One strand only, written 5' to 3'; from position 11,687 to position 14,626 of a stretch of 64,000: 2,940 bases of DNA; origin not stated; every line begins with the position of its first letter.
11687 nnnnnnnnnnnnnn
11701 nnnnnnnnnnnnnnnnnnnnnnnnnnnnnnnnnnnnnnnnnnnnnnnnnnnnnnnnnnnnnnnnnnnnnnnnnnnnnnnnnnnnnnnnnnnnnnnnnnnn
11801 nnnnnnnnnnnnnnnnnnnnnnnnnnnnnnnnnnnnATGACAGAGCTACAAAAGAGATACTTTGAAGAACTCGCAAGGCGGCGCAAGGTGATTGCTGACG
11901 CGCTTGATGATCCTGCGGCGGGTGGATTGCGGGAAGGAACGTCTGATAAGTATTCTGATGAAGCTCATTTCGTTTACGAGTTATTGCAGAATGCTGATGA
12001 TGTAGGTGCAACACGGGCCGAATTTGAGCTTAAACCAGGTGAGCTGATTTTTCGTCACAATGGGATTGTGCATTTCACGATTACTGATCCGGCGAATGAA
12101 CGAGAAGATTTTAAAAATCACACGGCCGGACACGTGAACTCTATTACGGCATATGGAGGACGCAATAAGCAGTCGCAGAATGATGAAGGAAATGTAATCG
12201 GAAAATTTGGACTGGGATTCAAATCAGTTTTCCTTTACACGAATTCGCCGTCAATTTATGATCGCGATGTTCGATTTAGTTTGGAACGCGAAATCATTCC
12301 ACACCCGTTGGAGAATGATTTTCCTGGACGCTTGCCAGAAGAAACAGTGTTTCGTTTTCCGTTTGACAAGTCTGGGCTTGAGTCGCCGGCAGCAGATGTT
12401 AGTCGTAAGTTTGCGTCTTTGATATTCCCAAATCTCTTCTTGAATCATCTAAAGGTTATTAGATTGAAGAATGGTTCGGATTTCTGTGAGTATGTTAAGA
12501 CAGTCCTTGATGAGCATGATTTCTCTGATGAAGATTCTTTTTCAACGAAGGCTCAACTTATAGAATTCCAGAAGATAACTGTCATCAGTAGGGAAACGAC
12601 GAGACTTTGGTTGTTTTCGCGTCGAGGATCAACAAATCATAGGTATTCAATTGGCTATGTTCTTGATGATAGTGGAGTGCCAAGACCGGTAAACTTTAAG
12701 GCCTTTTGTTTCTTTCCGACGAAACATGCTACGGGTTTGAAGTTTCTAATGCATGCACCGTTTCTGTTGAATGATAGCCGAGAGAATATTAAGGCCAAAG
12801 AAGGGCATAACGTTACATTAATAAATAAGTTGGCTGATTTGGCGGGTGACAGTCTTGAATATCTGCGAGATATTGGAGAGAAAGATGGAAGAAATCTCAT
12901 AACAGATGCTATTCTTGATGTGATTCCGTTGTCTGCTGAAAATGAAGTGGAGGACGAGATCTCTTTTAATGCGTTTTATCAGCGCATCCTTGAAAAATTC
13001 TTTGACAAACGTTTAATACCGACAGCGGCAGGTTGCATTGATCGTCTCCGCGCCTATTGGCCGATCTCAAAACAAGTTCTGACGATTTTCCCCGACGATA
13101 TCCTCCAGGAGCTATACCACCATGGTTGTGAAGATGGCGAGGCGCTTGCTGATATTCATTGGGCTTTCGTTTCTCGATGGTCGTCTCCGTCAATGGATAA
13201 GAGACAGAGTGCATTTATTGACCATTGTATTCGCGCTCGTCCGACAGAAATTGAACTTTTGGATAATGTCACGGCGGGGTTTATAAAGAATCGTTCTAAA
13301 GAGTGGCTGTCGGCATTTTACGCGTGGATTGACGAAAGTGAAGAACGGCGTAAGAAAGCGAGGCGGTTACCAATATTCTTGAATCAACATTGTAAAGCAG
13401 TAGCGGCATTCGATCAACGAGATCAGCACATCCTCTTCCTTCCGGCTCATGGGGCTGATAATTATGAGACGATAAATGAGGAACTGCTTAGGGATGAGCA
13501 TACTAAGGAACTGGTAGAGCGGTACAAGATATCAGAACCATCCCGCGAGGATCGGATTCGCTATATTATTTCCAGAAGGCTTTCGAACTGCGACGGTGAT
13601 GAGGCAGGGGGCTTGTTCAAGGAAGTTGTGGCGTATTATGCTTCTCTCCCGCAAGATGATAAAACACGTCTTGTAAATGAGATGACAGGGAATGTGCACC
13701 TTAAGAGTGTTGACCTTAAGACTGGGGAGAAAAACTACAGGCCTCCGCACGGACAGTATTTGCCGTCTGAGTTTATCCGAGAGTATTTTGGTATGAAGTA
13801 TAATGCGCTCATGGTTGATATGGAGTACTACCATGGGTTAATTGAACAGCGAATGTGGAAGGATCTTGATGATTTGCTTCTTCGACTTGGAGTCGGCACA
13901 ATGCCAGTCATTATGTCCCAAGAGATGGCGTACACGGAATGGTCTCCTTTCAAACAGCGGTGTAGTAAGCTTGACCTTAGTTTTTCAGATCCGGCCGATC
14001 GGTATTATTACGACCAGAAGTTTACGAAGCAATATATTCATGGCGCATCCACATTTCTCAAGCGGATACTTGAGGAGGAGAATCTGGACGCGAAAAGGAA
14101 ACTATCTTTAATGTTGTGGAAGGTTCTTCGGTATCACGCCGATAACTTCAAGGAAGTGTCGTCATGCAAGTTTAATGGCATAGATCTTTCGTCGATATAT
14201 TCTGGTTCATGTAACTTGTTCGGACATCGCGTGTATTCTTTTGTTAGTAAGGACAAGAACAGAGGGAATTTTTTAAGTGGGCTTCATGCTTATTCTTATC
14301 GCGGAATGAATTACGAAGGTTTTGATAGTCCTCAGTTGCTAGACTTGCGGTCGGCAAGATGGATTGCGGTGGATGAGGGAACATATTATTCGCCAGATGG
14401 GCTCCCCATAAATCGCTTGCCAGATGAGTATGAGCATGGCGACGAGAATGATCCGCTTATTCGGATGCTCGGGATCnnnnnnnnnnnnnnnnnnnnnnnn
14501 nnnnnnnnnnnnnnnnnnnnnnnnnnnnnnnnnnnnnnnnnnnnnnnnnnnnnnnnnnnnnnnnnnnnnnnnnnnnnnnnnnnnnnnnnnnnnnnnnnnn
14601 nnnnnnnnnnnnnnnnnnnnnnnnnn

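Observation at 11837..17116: Giant GHKL-ATPase / SF1-helicase fusion with a central charged coiled-coil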

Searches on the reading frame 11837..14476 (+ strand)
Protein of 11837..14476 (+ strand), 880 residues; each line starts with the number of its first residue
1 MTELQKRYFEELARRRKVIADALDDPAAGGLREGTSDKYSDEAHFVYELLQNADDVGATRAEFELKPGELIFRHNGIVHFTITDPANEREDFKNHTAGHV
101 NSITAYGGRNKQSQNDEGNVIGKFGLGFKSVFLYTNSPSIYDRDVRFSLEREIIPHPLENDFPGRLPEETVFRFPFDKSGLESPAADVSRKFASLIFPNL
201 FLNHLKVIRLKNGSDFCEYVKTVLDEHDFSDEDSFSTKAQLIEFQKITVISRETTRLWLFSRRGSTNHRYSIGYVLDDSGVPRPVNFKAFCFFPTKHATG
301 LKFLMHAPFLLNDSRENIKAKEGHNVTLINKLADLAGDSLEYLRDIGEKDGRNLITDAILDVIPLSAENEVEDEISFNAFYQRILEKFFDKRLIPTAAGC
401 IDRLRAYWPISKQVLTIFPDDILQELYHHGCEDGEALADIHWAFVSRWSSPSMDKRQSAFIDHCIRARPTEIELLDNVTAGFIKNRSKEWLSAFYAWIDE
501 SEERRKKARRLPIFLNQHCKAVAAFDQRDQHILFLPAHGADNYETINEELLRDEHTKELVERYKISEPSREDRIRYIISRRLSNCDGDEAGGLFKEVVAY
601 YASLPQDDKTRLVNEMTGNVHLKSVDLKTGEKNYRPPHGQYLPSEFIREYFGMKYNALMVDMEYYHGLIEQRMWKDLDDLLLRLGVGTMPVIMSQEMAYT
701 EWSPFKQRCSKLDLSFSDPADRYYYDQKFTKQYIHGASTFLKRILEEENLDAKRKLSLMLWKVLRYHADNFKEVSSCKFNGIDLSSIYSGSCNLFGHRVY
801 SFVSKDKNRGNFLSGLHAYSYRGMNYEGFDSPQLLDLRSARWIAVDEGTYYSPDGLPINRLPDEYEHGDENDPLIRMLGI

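Call 27: predict_structure(alignment_id=A1)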
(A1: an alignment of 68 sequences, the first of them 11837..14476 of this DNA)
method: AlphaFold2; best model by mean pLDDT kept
length: 880 residues; sequences in the alignment: 68
mean_pLDDT: 88.7   pTM: 0.71
mean pLDDT of the five models: 88.7, 87.4, 87.4, 87.4, 86.7
residues with pLDDT >= 90: 579; 70-90: 232; 50-70: 52; < 50: 17
segments of 3 or more residues with pLDDT < 50: 774-789
pLDDT, mean of each block of 10 residues (from residue 1): 93 94 83 66 81 92 95 93 92 86 76 53 63 90 93 92 92 91 87 90 94 93 95 81 96 97 87 97 95 86 94 85 92 97 96 96 90 87 97 96 96 94 85 68 92 93 95 95 95 97 96 96 93 88 90 96 92 87 85 92 91 90 92 91 94 86 93 94 94 92 91 83 81 94 95 95 93 49 43 71 75 91 89 95 91 92 89 90
secondary structure, 60 per line:
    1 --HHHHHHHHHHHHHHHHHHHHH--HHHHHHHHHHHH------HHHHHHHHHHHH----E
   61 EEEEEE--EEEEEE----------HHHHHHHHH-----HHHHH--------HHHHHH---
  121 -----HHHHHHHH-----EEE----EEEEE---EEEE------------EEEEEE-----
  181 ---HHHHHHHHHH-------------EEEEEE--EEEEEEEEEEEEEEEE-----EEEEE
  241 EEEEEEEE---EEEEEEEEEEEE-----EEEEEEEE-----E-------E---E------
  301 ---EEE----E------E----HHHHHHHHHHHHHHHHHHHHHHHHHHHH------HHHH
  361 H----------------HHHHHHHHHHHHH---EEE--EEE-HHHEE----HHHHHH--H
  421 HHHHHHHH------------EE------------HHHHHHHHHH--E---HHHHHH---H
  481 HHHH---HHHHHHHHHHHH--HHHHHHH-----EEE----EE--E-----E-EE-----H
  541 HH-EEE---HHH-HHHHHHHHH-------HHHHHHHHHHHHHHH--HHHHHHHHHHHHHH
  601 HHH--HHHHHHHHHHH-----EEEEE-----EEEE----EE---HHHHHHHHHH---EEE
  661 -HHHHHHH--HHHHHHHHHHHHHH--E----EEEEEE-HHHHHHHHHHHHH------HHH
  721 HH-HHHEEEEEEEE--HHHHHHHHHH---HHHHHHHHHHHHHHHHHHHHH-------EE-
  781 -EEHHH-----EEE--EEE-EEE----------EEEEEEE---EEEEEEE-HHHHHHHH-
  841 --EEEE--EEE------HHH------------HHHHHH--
elements in order (helices of 4 or more, strands of 3 or more residues): H3-23 H26-37 H44-55 E60-66 E69-74 H85-93 H99-103 H112-117 H126-133 E139-141 E146-150 E154-157 E170-175 H184-193 E207-212 E215-230 E236-248 E252-263 E269-276 E304-306 H323-350 H357-361 H378-390 E394-396 E399-401 H412-417 H420-428 H455-464 H471-476 H480-484 H488-499 H502-508 E514-516 E544-546 H554-562 H570-584 H587-603 H606-616 E622-626 E632-635 H645-654 E658-660 H662-668 H671-684 E692-697 H699-711 H718-722 E727-734 H737-746 H750-770 E792-794 E797-799 E801-803 E814-820 E824-830 H832-839 E843-846 E849-851 H873-878

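Call 31: fold_search(model_id=the predicted structure, library=pdb)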
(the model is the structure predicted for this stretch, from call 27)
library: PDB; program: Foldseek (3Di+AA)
matches with E <= 10: 707; with E <= 0.001: 106
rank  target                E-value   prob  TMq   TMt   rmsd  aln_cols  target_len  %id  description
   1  6xlg_A                5.3e-08  1.00  0.23  0.31  10.9       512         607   15  Full-length Hsc82 in complex with two Aha1 CTD in the presence of ATPgammaS (released 2021-06-30)
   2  6xlf_A                6.8e-08  1.00  0.21  0.28  22.8       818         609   13  Full-length Hsc82 in complex with Aha1 in the presence of AMP-PNP (released 2021-06-30)
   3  6xlc_A                8.8e-08  1.00  0.22  0.30  24.1       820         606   12  Full-length Hsc82 bound to AMPPNP (released 2021-06-30)
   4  5tvu_A                2.7e-07  1.00  0.24  0.32  10.9       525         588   10  Crystal structure of mitochondrial Hsp90 (TRAP1) with ATP in absence of Mg (released 2018-03-14)
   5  6xlf_B                3.4e-07  1.00  0.22  0.30  24.1       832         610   12  Full-length Hsc82 in complex with Aha1 in the presence of AMP-PNP (released 2021-06-30)
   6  6xld_B                6.6e-07  1.00  0.20  0.28  24.1       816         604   13  Full-length Hsc82 in complex with Aha1 CTD in the presence of AMPPNP (released 2021-06-30)
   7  7kcl_A                6.9e-07  1.00  0.25  0.32  11.1       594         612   11  Full-length human mitochondrial Hsp90 (TRAP1) in complex with SdhB in the presence of AMP-PNP (released 2021-10-13)
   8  8h77_B                8.1e-07  1.00  0.21  0.28  14.3       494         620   13  Hsp90-AhR-p23-XAP2 complex (released 2023-01-04)
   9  6d14_B                1.2e-06  1.00  0.26  0.35  10.8       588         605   11  Zebrafish TRAP1 bound to AMPPNP and calcium in the asymmetric closed state (released 2018-04-25)
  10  8u1l_A                1.3e-06  1.00  0.21  0.28  23.6       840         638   12  Cryo-EM structure of the RAF1-HSP90-CDC37 complex in the closed state (released 2024-03-13)
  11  6eng_B                3.6e-06  1.00  0.20  0.38   9.3       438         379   11  Crystal structure of the 43K ATPase domain of Escherichia coli gyrase B in complex with an aminocoumarin (released 2019-04-10)
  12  8eoa_B                3.6e-06  1.00  0.23  0.30  10.2       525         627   12  Cryo-EM structure of human HSP90B-AIPL1 complex (released 2023-01-25)
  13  7krj_A                7.7e-06  1.00  0.23  0.30  10.5       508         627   13  The GR-Maturation Complex: Glucocorticoid Receptor in complex with Hsp90 and co-chaperone p23 (released 2022-01-12)
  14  8ffw_B                1.2e-05  1.00  0.24  0.30  10.2       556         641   12  Cryo-EM structure of the GR-Hsp90-FKBP51 complex (released 2023-11-01)
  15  7zr0_B                1.4e-05  1.00  0.21  0.28   9.7       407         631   15  CryoEM structure of HSP90-CDC37-BRAF(V600E) complex. (released 2022-12-14)
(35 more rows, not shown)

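Call 33: find_related_loci(query=A1, collection=genome_contigs, flank=10000)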
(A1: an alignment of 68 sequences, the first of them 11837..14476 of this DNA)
Query A1 (880 aa) in genome_contigs; peptide patterns used: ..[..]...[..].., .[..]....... (x = any residue, [..] = any of these).
599 stretches matched a pattern (row limit reached: there are more); 542 encode a relative of the query (tblastn E <= 1e-3); the best 80 are kept; 80 distinct loci.
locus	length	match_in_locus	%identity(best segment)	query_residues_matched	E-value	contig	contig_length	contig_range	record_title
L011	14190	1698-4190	35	8-880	7e-146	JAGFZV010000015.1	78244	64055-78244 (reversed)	MAG: Bacillota bacterium isolate CTSoil_073 scaffold_115, whole genome shotgun sequence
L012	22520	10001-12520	37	1-880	7e-146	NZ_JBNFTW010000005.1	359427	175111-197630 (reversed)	Desulfosporosinus sp. SYSU MS00001 NODE_5_length_359427_cov_31.869544, whole genome shotgun sequence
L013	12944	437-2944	34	1-880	7e-144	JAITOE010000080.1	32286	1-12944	MAG: Eubacteriales Family XIII. Incertae Sedis bacterium isolate Po218_bin45 k119_1202601, whole genome shotgun sequence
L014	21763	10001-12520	36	1-880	3e-143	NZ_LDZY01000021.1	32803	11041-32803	Desulfosporosinus acididurans strain M1 DEAC_contig000021, whole genome shotgun sequence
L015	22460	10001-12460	35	1-866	4e-141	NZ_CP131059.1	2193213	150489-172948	Methanimicrococcus hongohii strain Hf6 chromosome, complete genome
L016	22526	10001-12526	35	1-880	3e-141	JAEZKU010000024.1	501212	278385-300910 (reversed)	MAG: Bacillota bacterium isolate OH_CDB_43 k127_2583086, whole genome shotgun sequence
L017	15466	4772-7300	34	1-880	3e-136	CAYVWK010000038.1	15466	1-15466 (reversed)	MAG TPA_asm: uncultured Paludibacter sp. isolate binchicken_co157_185 genome assembly, contig: NODE_9015_length_15466_co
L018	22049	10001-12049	38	1-686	1e-132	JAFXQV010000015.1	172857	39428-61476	MAG: Oscillibacter sp. isolate RGIG6662 Sheep_Rumen-1__c721, whole genome shotgun sequence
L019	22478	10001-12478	35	8-880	4e-139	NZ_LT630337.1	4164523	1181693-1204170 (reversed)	Bacillus massilionigeriensis strain Marseille-P2348T, whole genome shotgun sequence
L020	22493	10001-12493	32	1-880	7e-132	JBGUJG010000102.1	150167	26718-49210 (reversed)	MAG: Christensenellales bacterium isolate ruminal_MAG_309 ruminal_MAG_309_contig_0102, whole genome shotgun sequence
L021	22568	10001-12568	33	1-880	1e-131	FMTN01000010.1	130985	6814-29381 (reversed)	Lachnospiraceae bacterium C10 genome assembly, contig: IE06DRAFT_scaffold00005.5, whole genome shotgun sequence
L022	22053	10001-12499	33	1-866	6e-131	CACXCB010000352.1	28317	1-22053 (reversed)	MAG: uncultured Erysipelotrichaceae bacterium isolate RUG11122 genome assembly, contig: RUG11122_asm_352, whole genome s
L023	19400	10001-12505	33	1-865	7e-131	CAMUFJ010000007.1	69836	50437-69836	MAG TPA_asm: uncultured Clostridia bacterium isolate SRR14038239_bin.39_metawrap_v1.3_MAG genome assembly, contig: NODE.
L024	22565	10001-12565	33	1-880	2e-130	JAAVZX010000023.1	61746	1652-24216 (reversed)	MAG: Oscillibacter sp. isolate ABMPRH_166_1 k141_513900, whole genome shotgun sequence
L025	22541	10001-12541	33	1-880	3e-130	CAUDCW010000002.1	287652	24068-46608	MAG TPA_asm: uncultured Oscillospiraceae bacterium isolate ERR9578160_bin.19_MetaWRAP_v1.3_MAG genome assembly, contig:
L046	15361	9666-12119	32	1-880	7e-118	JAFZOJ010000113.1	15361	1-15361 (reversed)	MAG: Treponema sp. isolate RGIG7950 Water_buffalos_Rumen-1__c934109, whole genome shotgun sequence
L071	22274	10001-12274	31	5-767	2e-104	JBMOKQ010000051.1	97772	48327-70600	MAG: Bacteroidota bacterium isolate Betzabe_MAG002 MAG002_51, whole genome shotgun sequence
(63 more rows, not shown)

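Call 37: search_protein_families(library=pfam, proteins=[L021:6309-9971:+, L016:6278-9862:+, L046:5903-9649:+, L071:7204-9963:+], max_evalue=0.001)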
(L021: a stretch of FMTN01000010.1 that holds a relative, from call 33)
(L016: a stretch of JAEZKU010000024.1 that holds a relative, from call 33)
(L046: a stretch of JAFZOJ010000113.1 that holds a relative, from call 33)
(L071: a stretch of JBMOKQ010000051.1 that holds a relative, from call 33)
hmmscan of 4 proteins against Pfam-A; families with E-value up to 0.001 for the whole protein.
L021:6309-9971:+ (1221 aa): 12 families
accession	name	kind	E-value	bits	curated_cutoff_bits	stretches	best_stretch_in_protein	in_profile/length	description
PF13245.12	AAA_19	-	2.6e-30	105.8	25.1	1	592-729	4-134/134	AAA domain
PF13604.12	AAA_30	-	3e-27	96.1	27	1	587-757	4-156/191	AAA domain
PF13538.12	UvrD_C_2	-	8.8e-16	57.9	27.4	1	1016-1063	1-51/52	UvrD-like helicase C-terminal domain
PF01443.25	Viral_helicase1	-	3e-15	57.1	21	2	603-729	2-102/228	Viral superfamily 1 RNA helicase core domain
PF13086.12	AAA_11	-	4.1e-07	30.5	27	0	683-727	213-253/257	AAA domain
PF05970.20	PIF1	-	4.4e-06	26.9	25.9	1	603-759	26-191/223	PIF1-like helicase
PF00580.27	UvrD-helicase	-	3.6e-05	24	23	1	594-655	9-70/271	UvrD/REP helicase N-terminal domain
PF13401.12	AAA_22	-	5.6e-05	23.9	27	1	598-723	4-125/130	AAA domain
PF13361.12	UvrD_C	-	0.00012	22.1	25.6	1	1019-1065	289-347/350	UvrD-like helicase C-terminal domain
PF18335.7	SH3_13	-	0.00032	20.9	41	1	889-949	1-50/65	ATP-dependent RecD-like DNA helicase SH3 domain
PF09848.15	SLFN-g3_helicase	-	0.00035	20.4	24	0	601-691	3-87/354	Schlafen group 3, DNA/RNA helicase domain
PF13191.12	AAA_16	-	0.00086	20.3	32.6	0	599-627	24-52/167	AAA ATPase domain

L016:6278-9862:+ (1195 aa): 8 families
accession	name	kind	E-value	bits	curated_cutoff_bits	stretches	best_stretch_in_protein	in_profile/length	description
PF13604.12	AAA_30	-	1e-25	91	27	1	614-766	7-145/191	AAA domain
PF13245.12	AAA_19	-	2.3e-24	86.6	25.1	1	615-753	4-133/134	AAA domain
PF01443.25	Viral_helicase1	-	1.3e-13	51.7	21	2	1010-1061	178-227/228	Viral superfamily 1 RNA helicase core domain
PF13538.12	UvrD_C_2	-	1.5e-12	47.6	27.4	1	1014-1060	1-51/52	UvrD-like helicase C-terminal domain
PF13086.12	AAA_11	-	5.8e-09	36.5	27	1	713-752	216-253/257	AAA domain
PF13401.12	AAA_22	-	1.7e-05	25.6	27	1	624-748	6-125/130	AAA domain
PF05970.20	PIF1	-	0.00011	22.3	25.9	1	623-752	22-155/223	PIF1-like helicase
PF00005.33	ABC_tran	-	0.00025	22.1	25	1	620-694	8-86/137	ABC transporter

L046:5903-9649:+ (1249 aa): 5 families
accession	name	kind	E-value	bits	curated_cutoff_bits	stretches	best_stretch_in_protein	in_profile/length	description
PF13604.12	AAA_30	-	2.5e-25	89.8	27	1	620-774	7-141/191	AAA domain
PF13245.12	AAA_19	-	1.6e-24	87.1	25.1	1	621-765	3-133/134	AAA domain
PF13538.12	UvrD_C_2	-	1.2e-13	51.2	27.4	1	1039-1085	1-51/52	UvrD-like helicase C-terminal domain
PF01443.25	Viral_helicase1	-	4e-10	40.3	21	1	1014-1086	156-227/228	Viral superfamily 1 RNA helicase core domain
PF13086.12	AAA_11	-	2.3e-05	24.7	27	0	722-764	214-253/257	AAA domain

L071:7204-9963:+ (920 aa): 3 families
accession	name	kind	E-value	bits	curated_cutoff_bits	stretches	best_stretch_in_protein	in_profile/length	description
PF19778.5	RE_endonuc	-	9.8e-35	119.1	23.4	1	803-911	2-105/108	Endonuclease domain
PF04851.21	ResIII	-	1.2e-15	58.2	22.5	1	107-268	21-163/164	Type III restriction enzyme, res subunit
PF00270.35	DEAD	-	3.2e-07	30.7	26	1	99-268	11-161/167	DEAD/DEAH box helicase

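Call 38: search_protein_families(library=padloc, proteins=[L021:6309-9971:+, L016:6278-9862:+], max_evalue=0.0001)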
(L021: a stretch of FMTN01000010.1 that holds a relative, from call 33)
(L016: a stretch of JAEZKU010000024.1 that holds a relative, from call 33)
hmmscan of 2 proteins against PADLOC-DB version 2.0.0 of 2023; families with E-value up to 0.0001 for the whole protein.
L021:6309-9971:+ (1221 aa): 15 families
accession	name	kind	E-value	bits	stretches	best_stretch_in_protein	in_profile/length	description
PDLC05066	PDC-S68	-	0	1763.3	1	1-1219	1-1199/1202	-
PDLC05065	PDC-S68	-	1.5e-201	670.2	1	2-1195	5-1181/1221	-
PDLC05064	PDC-S68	-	1.5e-182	607.2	1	3-1213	71-1243/1273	-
PDLC01734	typeIV_RecD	-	6.4e-62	207.9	2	339-802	108-541/763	RecD_0_IVD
PDLC01148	RecD_like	-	5.1e-40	135.4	2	526-762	267-478/719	RecD/Tra ATPase fused to N-terminal HHH domain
PDLC05035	PDC-S53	-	4.5e-31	105.7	2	1014-1068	815-869/900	-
PDLC04475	PDC-M16A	-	1.5e-28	97.7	2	601-748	33-204/721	-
PDLC04476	PDC-M16A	-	6.9e-26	88.8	2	600-773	26-222/691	-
PDLC04472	PDC-M16A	-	1.4e-22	77.9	2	598-757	239-424/930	-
PDLC04474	PDC-M16A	-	7.3e-15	52.5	1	601-663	237-296/917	-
PDLC02350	AbiO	-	1.8e-09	34.9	1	587-756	181-327/468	AbiO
PDLC02372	Nhi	-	9.2e-08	29.1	1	587-756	185-329/470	-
PDLC03920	MkoA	-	2.6e-07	27.3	0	713-808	816-879/1112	-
PDLC04140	mad8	-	1.1e-06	26.4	1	589-720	17-151/314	mads_8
PDLC03802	RTasHel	-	1.6e-06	25.3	0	966-1066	571-652/675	DRT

L016:6278-9862:+ (1195 aa): 15 families
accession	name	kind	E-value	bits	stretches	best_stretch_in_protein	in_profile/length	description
PDLC05065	PDC-S68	-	0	1437.4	1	2-1194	5-1185/1221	-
PDLC05066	PDC-S68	-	8.6e-176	585.1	2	154-1190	124-1175/1202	-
PDLC05064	PDC-S68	-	1.1e-140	468.6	2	164-1193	205-1227/1273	-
PDLC01734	typeIV_RecD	-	1.1e-48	164.1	2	566-764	306-488/763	RecD_0_IVD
PDLC01148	RecD_like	-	4.9e-38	128.9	2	484-772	201-465/719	RecD/Tra ATPase fused to N-terminal HHH domain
PDLC05035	PDC-S53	-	1.1e-24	84.6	2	603-758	489-624/900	-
PDLC04476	PDC-M16A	-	6e-21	72.5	2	624-754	26-182/691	-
PDLC04475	PDC-M16A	-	1.6e-20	71.2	2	595-754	5-185/721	-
PDLC04472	PDC-M16A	-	2.1e-16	57.4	2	1015-1064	649-701/930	-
PDLC04474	PDC-M16A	-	7.9e-14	49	1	544-755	157-381/917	-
PDLC05067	PDC-S69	-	9.4e-10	36.6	1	1091-1192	168-260/289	-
PDLC04140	mad8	-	9.6e-06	23.3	1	614-699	18-101/314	mads_8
PDLC00122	GajB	-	1.4e-05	22.2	0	1013-1068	421-478/502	UrvD helicase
PDLC02372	Nhi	-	3.2e-05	20.8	0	612-748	190-299/470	-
PDLC03921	MkoA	-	4.2e-05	19.4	0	714-762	1300-1345/1607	-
